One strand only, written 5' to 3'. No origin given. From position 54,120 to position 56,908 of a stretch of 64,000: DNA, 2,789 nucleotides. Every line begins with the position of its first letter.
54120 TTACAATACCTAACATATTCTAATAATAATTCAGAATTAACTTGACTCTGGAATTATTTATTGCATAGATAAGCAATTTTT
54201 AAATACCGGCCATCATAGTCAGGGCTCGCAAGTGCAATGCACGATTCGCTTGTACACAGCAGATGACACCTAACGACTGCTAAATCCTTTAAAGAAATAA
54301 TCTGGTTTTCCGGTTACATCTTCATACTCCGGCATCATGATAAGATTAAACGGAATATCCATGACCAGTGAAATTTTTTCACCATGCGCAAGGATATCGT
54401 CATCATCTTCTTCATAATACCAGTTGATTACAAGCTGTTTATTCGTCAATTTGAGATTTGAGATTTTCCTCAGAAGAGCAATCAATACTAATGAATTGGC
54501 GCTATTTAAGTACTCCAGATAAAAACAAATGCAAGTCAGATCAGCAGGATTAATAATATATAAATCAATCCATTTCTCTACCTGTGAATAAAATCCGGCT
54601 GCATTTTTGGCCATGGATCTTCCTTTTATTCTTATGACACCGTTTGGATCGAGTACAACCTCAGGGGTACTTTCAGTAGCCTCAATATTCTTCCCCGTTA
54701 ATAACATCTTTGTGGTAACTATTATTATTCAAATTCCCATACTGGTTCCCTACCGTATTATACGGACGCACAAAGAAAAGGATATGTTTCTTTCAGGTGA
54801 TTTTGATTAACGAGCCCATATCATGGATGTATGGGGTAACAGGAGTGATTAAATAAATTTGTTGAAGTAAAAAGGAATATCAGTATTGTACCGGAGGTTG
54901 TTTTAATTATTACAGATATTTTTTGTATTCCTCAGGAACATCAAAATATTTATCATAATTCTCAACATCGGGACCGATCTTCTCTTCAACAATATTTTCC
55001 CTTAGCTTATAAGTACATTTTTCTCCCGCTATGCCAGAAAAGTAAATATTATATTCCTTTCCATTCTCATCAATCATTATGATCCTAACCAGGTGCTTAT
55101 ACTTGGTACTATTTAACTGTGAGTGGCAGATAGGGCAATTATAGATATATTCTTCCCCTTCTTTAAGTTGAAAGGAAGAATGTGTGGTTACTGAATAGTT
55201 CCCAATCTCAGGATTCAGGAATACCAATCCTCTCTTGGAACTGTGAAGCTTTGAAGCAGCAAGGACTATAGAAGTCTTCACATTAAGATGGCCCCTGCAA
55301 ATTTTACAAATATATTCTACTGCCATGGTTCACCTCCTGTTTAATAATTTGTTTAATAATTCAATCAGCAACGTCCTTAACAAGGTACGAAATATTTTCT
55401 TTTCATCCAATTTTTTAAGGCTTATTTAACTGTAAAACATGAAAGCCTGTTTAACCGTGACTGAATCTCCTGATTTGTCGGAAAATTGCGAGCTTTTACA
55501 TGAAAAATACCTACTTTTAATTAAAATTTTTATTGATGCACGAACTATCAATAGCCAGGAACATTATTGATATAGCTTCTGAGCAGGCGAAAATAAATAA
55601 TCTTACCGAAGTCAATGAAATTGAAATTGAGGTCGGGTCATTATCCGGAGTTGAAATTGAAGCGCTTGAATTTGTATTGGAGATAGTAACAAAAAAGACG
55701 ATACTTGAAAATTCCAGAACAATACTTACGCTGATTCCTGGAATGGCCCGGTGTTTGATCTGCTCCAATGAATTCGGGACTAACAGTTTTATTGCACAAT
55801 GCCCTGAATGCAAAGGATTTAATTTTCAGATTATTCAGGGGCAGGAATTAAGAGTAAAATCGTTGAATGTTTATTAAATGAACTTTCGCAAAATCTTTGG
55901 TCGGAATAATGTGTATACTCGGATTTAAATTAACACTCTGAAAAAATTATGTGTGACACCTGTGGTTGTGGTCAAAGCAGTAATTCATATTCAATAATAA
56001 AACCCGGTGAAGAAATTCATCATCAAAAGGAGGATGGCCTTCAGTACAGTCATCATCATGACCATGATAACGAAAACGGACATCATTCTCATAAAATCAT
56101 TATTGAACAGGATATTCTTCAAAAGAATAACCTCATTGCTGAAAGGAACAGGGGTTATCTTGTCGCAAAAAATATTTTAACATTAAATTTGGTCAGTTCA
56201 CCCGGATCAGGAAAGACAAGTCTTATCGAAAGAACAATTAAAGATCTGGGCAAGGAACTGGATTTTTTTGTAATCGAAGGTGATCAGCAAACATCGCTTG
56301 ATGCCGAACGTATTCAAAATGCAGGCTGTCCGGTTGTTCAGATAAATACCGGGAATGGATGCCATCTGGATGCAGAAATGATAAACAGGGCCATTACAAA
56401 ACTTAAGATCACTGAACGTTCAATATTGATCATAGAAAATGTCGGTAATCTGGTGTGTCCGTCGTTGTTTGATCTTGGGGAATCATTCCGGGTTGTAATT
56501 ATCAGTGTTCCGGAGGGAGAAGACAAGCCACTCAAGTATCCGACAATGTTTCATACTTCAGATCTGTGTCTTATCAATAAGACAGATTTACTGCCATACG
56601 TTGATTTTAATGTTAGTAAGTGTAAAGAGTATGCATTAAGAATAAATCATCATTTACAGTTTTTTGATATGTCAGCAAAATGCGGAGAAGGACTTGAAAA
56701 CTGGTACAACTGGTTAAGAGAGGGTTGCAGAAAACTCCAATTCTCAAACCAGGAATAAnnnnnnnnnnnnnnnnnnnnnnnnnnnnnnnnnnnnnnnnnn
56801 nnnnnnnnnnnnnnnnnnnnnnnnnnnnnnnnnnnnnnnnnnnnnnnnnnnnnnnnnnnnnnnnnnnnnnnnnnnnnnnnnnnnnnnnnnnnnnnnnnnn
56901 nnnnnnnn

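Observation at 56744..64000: Mvh-type [NiFe]-hydrogenase operonically fused to a Qmo-like (HdrA / HdrC-NarI fusion / HdrA) membrane module in a Bacteroidota-like genome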

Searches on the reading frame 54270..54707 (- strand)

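Call 3: search_protein_families(library=pfam, proteins=[window:54270-54707:-], max_evalue=0.01)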
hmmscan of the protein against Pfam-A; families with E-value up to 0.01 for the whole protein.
window:54270-54707:- (145 aa): 1 family
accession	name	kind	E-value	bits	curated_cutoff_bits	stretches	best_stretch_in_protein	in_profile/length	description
PF09345.15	SiaC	-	7e-26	90.7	24.5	1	8-124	1-119/120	SiaC family regulatory phosphoprotein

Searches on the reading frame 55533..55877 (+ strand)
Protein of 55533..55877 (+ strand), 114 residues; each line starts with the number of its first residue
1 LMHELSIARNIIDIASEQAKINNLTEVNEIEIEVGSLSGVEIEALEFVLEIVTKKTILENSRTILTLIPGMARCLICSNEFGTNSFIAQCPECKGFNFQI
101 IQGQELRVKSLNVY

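Call 3: search_protein_families(library=pfam, proteins=[window:55533-55877:+], max_evalue=0.01)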
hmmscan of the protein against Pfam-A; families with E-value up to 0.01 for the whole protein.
window:55533-55877:+ (114 aa): 1 family
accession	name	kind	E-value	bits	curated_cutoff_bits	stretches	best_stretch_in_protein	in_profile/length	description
PF01155.25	HypA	-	3.3e-31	108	28.9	1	2-113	1-112/112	Hydrogenase/urease nickel incorporation, metallochaperone, hypA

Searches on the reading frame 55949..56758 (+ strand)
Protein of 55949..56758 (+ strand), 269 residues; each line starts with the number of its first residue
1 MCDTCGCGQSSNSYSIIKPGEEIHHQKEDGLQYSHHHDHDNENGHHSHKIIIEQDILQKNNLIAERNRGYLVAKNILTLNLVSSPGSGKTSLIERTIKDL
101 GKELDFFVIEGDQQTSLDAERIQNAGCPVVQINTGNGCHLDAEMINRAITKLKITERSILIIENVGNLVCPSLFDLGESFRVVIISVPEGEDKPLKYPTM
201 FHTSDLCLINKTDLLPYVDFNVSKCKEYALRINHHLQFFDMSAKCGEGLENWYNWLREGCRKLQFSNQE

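Call 3: search_protein_families(library=pfam, proteins=[window:55949-56758:+], max_evalue=0.01)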
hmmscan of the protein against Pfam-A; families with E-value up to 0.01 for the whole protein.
window:55949-56758:+ (269 aa): 2 families
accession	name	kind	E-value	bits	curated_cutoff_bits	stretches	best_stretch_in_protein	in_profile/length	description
PF02492.25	cobW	-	1.3e-23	83.9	20.7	1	80-239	4-179/180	CobW/HypB/UreG, nucleotide-binding domain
PF05509.17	TraY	-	0.0045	17.5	21.3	1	223-242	23-42/49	TraY domain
